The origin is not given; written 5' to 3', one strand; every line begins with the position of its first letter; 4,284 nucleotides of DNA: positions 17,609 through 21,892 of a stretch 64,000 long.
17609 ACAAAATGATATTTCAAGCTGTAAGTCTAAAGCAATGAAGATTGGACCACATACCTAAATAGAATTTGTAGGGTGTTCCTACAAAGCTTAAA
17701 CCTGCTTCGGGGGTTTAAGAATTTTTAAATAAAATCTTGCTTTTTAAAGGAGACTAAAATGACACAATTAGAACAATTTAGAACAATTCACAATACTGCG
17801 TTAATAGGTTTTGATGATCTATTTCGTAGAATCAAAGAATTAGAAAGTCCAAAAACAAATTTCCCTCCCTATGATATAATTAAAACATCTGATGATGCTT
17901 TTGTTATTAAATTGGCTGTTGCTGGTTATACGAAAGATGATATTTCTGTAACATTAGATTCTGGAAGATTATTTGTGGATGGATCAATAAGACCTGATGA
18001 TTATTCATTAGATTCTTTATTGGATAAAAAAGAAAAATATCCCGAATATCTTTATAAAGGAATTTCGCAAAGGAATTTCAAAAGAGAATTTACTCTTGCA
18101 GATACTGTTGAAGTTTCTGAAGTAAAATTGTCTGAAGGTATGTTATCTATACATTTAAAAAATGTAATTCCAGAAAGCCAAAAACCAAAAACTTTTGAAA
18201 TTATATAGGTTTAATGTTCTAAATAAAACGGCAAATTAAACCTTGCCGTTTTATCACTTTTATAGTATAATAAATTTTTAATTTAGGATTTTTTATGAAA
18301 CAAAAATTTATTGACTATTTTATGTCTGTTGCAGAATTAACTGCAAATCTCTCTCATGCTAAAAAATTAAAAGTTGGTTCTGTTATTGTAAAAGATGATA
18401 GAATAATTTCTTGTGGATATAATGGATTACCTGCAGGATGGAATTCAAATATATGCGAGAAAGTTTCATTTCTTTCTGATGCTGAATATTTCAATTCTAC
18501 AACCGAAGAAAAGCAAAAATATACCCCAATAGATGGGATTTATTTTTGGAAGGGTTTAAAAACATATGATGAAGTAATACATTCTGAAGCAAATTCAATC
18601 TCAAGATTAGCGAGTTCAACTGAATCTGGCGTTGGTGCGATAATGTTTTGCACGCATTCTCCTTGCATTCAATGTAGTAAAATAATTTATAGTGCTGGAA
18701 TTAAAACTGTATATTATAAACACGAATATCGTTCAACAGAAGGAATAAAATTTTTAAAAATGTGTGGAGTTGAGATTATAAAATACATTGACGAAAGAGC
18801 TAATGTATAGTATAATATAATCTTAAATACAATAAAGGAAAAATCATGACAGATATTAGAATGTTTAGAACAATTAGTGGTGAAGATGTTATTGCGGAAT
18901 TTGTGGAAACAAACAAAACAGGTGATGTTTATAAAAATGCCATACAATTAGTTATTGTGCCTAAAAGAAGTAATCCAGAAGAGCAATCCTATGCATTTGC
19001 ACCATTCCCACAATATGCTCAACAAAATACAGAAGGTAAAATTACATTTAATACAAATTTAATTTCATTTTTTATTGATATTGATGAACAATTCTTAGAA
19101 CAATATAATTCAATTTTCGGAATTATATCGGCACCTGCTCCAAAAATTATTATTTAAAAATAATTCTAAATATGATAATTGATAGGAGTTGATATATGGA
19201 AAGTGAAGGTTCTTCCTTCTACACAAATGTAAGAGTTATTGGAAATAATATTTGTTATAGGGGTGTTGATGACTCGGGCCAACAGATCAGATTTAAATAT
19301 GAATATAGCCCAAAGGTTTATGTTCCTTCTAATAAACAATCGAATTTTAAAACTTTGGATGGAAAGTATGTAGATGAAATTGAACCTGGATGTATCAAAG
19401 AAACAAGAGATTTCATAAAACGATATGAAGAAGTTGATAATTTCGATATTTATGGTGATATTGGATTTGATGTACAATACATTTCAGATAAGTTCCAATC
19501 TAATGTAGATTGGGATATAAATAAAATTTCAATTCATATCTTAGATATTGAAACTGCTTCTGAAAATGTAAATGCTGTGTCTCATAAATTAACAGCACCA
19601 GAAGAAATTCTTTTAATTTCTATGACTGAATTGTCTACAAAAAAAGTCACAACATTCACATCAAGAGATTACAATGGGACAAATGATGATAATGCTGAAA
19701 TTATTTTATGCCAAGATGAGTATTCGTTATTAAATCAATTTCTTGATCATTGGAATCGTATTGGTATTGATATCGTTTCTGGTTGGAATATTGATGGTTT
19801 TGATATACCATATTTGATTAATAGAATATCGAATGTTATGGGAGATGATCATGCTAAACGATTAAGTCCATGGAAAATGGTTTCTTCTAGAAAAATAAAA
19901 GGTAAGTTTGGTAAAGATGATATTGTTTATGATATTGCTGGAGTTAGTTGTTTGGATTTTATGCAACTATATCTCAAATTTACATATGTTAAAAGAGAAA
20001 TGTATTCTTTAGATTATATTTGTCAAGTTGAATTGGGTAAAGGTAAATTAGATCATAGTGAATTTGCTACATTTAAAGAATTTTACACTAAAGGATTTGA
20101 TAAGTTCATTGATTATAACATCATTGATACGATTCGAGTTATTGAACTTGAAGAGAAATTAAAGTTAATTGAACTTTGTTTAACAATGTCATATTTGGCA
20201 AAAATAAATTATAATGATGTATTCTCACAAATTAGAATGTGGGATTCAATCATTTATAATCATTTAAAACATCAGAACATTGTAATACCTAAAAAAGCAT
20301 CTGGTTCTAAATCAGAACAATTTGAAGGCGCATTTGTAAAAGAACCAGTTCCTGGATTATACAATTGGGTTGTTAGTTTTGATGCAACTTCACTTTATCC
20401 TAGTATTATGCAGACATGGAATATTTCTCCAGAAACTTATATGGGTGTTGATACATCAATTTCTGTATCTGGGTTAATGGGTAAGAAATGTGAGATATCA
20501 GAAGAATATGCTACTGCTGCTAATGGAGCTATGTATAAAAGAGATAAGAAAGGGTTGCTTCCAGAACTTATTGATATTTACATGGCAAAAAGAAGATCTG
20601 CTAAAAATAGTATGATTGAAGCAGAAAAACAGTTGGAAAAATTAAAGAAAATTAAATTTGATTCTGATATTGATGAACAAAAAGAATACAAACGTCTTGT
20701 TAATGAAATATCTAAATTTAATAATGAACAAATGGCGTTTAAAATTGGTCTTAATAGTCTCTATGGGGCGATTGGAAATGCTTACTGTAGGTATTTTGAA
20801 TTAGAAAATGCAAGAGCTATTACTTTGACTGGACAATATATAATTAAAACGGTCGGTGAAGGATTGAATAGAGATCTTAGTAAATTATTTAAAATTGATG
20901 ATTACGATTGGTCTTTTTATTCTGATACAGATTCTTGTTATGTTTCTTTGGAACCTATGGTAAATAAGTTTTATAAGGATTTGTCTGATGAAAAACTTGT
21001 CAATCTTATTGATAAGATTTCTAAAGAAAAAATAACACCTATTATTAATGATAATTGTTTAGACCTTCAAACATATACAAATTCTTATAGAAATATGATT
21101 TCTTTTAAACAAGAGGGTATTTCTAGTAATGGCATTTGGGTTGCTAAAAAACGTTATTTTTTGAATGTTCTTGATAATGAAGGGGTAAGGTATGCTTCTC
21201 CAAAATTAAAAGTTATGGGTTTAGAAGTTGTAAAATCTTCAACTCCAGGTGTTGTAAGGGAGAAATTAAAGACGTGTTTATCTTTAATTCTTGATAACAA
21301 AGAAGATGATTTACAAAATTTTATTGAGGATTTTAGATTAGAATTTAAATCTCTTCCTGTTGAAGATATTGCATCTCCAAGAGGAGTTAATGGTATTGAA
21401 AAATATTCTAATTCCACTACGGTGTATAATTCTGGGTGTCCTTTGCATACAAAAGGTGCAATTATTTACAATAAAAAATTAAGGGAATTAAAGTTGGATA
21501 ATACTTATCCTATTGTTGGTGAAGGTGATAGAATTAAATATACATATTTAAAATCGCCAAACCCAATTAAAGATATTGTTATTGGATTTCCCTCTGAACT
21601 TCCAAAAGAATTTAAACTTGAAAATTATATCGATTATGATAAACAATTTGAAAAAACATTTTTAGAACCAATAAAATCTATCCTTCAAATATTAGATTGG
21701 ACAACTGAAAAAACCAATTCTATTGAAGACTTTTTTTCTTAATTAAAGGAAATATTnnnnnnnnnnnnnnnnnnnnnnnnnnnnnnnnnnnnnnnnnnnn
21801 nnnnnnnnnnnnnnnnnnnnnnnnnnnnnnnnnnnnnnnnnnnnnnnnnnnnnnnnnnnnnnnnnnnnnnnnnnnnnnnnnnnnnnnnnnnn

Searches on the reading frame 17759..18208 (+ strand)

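Call 75: search_protein_families(library=pfam, proteins=[window:17759-18208:+], max_evalue=0.001)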
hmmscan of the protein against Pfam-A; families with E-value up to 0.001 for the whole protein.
window:17759-18208:+ (149 aa): 1 family
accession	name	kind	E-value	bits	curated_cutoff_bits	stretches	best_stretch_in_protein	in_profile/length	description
PF00011.27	HSP20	-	3.3e-13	50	20.8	1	41-148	2-101/102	Hsp20/alpha crystallin family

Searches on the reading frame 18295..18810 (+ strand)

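Call 76: search_protein_families(library=pfam, proteins=[window:18295-18810:+], max_evalue=0.001)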
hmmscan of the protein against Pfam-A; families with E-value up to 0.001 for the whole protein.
window:18295-18810:+ (171 aa): 2 families
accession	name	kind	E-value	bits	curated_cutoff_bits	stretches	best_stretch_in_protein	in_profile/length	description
PF00383.29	dCMP_cyt_deam_1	-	6e-20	71.5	25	1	6-141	4-100/102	Cytidine and deoxycytidylate deaminase zinc-binding region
PF14437.12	MafB19-deam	-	1.9e-11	44.5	27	1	7-147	5-105/142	MafB19-like deaminase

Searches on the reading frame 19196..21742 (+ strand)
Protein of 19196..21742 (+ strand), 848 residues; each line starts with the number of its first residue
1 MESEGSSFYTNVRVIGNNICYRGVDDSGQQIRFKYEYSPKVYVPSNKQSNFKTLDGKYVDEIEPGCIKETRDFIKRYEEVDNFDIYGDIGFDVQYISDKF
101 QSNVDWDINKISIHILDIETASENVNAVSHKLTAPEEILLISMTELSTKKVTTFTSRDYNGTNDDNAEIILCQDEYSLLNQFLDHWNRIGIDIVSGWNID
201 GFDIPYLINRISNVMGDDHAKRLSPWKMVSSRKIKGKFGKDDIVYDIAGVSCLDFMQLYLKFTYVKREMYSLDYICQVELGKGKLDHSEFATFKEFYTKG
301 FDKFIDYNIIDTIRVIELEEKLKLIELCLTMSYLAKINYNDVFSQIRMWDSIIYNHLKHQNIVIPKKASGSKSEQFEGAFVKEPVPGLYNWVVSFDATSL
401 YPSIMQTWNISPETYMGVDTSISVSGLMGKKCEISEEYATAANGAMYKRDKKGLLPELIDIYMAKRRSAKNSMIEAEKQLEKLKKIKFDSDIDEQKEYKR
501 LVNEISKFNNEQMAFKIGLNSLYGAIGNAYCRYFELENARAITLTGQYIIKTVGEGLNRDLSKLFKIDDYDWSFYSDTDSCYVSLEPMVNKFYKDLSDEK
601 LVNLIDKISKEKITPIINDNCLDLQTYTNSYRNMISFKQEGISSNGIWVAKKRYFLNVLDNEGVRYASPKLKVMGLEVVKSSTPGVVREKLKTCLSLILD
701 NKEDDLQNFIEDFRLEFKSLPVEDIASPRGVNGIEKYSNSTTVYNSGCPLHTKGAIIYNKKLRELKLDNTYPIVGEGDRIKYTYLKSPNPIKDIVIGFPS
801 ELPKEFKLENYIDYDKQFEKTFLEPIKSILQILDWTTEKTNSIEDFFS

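Call 29: search_dna_similar(query=window:19196-21742:+, collection=phages, mode=protein, max_rows=15)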
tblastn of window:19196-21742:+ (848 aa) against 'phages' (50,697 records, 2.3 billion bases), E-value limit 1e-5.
Records with a match: 2674; places in all: 2824; records where one place covers at least 80% of the query: 2315.
Best place of each record, by identity: <60% 2674.
By first word of the organism name: Escherichia 675; Synechococcus 377; Klebsiella 334; Salmonella 201; Vibrio 136; Aeromonas 92; Shigella 89; Acinetobacter 73; Cyanophage 61; Enterobacter 59; and 66 more.
By host as written in the record: - 469; Escherichia coli 281; Klebsiella pneumoniae 115; Synechococcus 107; Synechococcus sp. 38; Aeromonas salmonicida 38; Escherichia coli O157:H7 38; Salmonella enterica 30; and 587 more.
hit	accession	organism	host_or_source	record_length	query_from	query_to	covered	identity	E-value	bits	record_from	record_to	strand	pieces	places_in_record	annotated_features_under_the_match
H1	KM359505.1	Prochlorococcus phage P-TIM68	Prochlorococcus sp. MIT9515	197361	5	844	99%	46.9%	0e+0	751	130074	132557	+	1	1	putative DNA polymerase | hypothetical protein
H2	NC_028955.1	Prochlorococcus phage P-TIM68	Prochlorococcus sp. MIT9515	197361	5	844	99%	46.9%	0e+0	751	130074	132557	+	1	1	DNA polymerase | hypothetical protein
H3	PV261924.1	Synechococcus phage RN05-S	Synechococcus sp. MW02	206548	8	847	99%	46.6%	0e+0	751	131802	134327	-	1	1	DNA polymerase family B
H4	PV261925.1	Synechococcus phage RB11-B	Synechococcus sp. MW02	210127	8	847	99%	46.6%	0e+0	752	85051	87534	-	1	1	DNA polymerase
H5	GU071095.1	Synechococcus phage S-SM2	Synechococcus sp. WH8017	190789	8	848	99%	46.2%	0e+0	728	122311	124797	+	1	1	gp43: DNA polymerase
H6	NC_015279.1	Synechococcus phage S-SM2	Synechococcus sp. WH8017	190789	8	848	99%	46.2%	0e+0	728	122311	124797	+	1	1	gp43: DNA polymerase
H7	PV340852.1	Synechococcus phage Sf-CH5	Synechococcus sp. WH8102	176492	3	848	100%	45.9%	0e+0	737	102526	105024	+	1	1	DNA polymerase | hypothetical protein (x2)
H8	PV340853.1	Synechococcus phage Sf-CH8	Synechococcus sp. WH8102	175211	3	848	100%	45.9%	0e+0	737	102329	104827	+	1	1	DNA polymerase | hypothetical protein (x2)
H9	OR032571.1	Synechococcus phage DSL-LC02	Synechococcus sp.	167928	8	848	99%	46.0%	0e+0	751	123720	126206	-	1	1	DNA polymerase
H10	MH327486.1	Marine virus AG-341-P01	single cell amplified by WGA-X; seawater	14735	8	848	99%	46.0%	0e+0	724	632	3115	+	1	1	record has no annotation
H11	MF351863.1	Synechococcus phage Bellamy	Synechococcus str. WH8109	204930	8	848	99%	45.8%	0e+0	724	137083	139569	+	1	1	161: DNA polymerase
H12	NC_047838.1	Synechococcus phage Bellamy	Synechococcus str. WH8109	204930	8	848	99%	45.8%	0e+0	724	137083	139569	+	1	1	161: DNA polymerase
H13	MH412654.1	Synechococcus phage S-T4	Synechococcus sp. WH 7803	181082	8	847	99%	45.7%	0e+0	748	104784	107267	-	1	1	DNA polymerase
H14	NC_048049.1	Synechococcus phage S-T4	Synechococcus sp. WH 7803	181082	8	847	99%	45.7%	0e+0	748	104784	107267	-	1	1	DNA polymerase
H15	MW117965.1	Synechococcus phage S-H38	Synechococcus sp. MW02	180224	8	848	99%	45.6%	0e+0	743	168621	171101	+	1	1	DNA polymerase | hypothetical protein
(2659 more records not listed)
